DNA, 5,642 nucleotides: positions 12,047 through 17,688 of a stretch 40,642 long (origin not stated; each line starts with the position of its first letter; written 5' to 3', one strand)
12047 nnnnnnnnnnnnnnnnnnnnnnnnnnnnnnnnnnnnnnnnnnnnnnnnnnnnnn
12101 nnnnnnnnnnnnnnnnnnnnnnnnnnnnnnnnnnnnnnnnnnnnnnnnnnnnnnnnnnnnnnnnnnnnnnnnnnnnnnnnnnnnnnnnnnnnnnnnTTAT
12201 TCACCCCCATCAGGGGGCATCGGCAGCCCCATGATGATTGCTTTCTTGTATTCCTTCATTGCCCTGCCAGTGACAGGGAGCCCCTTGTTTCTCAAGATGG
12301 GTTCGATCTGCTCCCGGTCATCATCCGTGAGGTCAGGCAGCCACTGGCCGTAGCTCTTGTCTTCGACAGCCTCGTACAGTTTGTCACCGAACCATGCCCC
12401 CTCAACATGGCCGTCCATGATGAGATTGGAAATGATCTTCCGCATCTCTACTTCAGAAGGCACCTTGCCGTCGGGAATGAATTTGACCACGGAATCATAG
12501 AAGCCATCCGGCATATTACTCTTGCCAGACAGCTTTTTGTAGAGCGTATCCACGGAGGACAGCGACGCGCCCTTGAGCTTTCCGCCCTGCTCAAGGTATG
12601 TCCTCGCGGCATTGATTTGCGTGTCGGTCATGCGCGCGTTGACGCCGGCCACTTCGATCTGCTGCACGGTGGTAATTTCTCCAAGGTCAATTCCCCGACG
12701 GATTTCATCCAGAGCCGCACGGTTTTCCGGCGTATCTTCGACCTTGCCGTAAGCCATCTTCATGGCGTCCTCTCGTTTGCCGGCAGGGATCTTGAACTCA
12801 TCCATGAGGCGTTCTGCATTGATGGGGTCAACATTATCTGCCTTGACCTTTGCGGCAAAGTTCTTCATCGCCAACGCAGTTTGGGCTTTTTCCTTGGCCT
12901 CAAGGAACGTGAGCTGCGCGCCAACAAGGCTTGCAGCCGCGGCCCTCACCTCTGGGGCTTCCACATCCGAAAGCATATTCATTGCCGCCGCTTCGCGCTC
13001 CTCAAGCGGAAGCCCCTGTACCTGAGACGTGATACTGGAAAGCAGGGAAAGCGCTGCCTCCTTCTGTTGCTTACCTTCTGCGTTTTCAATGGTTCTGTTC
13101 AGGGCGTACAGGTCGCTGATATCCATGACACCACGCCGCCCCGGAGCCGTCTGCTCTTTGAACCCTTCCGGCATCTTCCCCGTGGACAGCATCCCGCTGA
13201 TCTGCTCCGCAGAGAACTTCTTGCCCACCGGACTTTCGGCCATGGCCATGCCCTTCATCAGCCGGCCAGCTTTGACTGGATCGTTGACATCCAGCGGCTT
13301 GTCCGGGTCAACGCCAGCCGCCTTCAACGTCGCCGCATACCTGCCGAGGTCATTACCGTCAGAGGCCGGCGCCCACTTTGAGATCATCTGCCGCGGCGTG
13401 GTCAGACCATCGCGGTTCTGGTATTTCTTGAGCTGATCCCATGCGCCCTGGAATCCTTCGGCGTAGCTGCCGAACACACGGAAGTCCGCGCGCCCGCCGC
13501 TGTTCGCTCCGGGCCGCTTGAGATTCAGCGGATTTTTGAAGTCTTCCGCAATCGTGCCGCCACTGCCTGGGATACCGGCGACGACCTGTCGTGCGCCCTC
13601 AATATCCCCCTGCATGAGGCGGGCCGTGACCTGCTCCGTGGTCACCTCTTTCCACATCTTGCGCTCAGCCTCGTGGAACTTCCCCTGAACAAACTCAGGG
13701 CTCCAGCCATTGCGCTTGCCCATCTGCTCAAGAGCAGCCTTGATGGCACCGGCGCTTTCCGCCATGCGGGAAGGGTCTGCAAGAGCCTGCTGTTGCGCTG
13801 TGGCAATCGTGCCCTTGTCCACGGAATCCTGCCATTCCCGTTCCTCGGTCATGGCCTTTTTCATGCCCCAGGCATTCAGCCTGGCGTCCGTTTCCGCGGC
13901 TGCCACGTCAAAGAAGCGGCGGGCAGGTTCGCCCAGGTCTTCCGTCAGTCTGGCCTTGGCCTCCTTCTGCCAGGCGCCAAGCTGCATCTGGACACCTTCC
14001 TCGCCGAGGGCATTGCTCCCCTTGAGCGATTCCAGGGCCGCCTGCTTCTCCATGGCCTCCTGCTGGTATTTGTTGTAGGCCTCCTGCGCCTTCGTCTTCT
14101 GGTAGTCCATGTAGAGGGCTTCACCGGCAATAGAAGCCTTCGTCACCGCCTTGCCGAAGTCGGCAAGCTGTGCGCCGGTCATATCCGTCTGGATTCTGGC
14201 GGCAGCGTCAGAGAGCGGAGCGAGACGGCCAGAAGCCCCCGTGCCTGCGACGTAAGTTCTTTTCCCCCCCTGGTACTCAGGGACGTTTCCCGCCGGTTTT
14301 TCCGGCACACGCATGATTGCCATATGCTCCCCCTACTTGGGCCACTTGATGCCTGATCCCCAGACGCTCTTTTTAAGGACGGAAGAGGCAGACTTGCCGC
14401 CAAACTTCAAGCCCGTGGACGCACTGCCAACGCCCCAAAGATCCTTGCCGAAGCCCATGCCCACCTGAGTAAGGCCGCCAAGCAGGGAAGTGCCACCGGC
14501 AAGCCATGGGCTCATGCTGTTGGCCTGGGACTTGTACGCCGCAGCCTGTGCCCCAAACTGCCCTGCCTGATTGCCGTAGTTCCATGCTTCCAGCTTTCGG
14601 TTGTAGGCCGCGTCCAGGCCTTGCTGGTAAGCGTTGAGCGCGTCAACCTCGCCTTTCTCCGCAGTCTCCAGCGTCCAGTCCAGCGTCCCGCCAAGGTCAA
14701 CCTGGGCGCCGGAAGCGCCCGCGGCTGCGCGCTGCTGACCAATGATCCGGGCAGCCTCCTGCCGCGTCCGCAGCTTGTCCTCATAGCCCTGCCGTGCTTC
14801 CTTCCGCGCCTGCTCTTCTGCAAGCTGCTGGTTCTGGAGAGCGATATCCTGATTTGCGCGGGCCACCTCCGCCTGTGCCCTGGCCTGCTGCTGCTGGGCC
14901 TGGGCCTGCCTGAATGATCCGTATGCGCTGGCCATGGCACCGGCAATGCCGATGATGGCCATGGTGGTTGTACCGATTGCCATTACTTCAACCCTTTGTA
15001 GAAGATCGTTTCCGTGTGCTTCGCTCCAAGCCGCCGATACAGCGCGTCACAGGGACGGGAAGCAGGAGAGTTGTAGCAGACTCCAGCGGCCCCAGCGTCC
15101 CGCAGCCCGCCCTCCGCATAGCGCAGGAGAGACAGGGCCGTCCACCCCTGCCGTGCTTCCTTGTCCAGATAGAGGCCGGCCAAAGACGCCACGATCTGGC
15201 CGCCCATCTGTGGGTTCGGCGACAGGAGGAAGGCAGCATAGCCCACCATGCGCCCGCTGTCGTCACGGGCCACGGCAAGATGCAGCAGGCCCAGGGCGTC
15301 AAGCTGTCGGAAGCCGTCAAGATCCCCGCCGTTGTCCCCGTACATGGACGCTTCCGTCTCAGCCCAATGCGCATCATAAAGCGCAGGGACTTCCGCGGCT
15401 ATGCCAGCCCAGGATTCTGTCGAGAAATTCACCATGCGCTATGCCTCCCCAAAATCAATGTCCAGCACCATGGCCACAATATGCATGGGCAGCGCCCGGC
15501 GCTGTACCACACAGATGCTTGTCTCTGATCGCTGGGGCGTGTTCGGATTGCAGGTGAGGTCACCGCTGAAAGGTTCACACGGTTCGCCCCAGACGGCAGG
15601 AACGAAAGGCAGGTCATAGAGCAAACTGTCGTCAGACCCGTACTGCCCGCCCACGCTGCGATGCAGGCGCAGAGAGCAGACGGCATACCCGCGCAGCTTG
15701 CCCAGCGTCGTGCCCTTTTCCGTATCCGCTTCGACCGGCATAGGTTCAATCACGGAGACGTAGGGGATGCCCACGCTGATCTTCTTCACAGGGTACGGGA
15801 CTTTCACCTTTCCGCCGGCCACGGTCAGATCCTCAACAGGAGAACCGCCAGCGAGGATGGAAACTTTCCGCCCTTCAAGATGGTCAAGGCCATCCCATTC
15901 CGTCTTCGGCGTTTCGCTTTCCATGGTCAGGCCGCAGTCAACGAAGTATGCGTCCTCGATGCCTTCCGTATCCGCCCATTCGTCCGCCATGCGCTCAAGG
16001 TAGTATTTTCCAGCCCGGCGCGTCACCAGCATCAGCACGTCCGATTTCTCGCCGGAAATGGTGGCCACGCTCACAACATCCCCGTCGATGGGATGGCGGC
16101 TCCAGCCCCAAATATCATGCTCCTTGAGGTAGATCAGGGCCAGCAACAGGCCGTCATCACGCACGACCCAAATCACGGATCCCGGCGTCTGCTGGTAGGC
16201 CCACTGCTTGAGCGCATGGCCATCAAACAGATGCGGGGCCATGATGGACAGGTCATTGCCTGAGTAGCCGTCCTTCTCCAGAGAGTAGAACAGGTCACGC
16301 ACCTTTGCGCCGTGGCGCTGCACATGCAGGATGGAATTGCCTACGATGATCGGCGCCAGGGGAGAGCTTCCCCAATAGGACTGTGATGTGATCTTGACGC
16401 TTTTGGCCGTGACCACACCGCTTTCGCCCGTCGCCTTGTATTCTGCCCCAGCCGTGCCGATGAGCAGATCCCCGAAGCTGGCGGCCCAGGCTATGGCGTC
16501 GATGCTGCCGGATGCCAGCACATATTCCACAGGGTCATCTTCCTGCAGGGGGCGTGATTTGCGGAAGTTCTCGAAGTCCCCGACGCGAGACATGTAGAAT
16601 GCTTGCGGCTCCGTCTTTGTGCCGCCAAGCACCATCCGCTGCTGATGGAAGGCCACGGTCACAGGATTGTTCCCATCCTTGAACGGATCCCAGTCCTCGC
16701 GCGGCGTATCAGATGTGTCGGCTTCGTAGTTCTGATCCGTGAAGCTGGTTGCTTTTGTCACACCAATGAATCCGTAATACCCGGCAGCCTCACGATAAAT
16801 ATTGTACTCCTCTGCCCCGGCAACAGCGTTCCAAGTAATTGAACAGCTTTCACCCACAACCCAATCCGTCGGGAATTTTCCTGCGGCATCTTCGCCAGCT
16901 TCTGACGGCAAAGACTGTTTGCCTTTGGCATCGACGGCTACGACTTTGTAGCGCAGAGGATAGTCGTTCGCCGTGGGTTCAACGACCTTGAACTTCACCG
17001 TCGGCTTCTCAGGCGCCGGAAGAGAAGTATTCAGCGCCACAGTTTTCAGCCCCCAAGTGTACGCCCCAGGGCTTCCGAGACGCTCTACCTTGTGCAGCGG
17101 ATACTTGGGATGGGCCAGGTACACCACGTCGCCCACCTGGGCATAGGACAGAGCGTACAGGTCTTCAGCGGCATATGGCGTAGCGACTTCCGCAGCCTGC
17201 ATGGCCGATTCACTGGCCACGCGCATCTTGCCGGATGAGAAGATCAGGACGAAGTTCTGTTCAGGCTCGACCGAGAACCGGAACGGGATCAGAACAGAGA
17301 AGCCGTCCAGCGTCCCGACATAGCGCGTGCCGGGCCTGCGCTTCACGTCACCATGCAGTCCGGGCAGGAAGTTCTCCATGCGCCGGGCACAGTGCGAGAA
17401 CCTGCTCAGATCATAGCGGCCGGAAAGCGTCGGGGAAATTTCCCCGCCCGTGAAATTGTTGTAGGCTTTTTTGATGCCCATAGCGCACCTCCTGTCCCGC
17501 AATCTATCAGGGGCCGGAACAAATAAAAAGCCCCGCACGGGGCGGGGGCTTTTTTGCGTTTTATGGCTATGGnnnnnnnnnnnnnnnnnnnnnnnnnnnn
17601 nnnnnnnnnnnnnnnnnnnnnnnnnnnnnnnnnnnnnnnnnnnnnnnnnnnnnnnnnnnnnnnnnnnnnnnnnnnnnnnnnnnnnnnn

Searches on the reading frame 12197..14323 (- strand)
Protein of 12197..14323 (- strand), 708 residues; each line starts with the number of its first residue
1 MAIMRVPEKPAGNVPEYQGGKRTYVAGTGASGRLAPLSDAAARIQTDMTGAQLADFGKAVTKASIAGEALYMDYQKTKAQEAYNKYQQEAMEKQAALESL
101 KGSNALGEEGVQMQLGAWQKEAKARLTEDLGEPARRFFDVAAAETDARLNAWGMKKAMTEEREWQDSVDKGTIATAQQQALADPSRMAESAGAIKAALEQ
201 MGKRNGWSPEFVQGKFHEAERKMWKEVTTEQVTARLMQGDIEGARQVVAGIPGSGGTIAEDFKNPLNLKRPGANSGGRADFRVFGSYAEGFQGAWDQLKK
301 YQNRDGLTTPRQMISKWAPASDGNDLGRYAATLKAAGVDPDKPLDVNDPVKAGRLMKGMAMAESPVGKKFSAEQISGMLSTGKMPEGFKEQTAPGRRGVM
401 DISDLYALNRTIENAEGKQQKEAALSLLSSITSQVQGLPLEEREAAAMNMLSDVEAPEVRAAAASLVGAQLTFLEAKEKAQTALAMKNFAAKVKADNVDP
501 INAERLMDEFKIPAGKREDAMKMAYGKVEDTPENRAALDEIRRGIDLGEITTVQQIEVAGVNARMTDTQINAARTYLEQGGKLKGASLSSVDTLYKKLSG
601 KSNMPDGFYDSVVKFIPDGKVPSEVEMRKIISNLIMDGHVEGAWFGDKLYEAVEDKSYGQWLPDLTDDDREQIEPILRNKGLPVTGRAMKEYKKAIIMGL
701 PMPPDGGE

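Call 48: search_protein_families(library=phrogs, proteins=[window:12197-14323:-], max_evalue=0.00001)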
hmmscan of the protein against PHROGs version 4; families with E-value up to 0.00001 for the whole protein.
window:12197-14323:- (708 aa): 3 families
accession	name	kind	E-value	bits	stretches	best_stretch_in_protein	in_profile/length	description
phrog_873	-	head and packaging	2.1e-17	63.8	1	254-374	352-479/1277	endolysin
phrog_2276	-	tail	1.8e-15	57.7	1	69-445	371-660/673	tail length tape measure protein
phrog_7694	-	unknown function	1.3e-06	28.5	1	242-364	492-616/675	-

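Call 66: find_encoding_contigs(protein=window:12197-14323:-, flank=10000, max_places=10)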
Protein window:12197-14323:- (708 aa): 2 contigs read that carry it; 2 places shown.
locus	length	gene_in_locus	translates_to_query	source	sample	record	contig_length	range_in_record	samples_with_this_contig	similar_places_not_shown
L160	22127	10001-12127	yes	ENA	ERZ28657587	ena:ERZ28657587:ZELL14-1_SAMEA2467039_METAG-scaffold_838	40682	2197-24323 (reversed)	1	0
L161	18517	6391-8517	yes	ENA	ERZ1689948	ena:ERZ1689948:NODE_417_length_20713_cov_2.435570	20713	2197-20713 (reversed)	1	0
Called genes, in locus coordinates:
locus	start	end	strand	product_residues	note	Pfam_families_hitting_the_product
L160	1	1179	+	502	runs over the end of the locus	PF01391:Collagen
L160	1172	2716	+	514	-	-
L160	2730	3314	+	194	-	PF02839:CBM_5_12 (faint)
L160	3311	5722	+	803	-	-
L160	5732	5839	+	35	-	-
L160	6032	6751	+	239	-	PF02498:Bro-N, PF03374:ANT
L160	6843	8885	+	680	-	-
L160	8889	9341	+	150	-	-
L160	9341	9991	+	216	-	PF24072:T7_gp14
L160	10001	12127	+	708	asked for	-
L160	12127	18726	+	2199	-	PF18760:ART-PolyVal (weak)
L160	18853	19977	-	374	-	PF12323:HTH_OrfB_IS605, PF01385:OrfB_IS605, PF07282:Cas12f1-like_TNB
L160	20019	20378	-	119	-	PF01797:Y1_Tnp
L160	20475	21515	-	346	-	PF03837:RecT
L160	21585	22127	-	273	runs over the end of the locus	PF12705:PDDEXK_1 (weak), PF12684:DUF3799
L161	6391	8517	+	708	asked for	-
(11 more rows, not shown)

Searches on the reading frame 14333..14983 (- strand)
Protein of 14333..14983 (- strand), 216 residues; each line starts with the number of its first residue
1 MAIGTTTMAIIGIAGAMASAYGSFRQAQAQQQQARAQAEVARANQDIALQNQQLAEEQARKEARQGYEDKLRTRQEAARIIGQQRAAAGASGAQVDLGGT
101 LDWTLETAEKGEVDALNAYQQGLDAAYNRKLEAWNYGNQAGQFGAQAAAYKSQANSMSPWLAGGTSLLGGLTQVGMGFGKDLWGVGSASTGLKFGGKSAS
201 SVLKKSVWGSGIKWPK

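Call 48: search_protein_families(library=phrogs, proteins=[window:14333-14983:-], max_evalue=0.00001)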
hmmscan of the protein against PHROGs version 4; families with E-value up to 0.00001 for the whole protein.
window:14333-14983:- (216 aa): 2 families
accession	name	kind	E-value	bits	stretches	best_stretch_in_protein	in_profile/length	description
phrog_418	-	head and packaging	1.1e-17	65.6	1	10-176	6-151/166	internal virion protein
phrog_805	-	head and packaging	3.8e-07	31.3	1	5-193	6-180/189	internal virion protein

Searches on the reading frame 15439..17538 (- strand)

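Call 48: search_protein_families(library=phrogs, proteins=[window:15439-17538:-], max_evalue=0.00001)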
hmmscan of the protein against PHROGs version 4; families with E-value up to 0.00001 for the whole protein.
window:15439-17538:- (699 aa): 5 families
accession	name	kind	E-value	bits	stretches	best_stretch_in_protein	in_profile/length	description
phrog_376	-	tail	6e-165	551.5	1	26-698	8-711/712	tail protein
phrog_15566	-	tail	4.5e-82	277.3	2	290-540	46-299/552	tail protein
phrog_30010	-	unknown function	7.3e-31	108.5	1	411-559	189-330/517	-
phrog_20269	-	unknown function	7e-25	88.8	1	27-155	8-144/374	-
phrog_457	-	tail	1.9e-14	54.2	1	295-609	357-690/793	tail protein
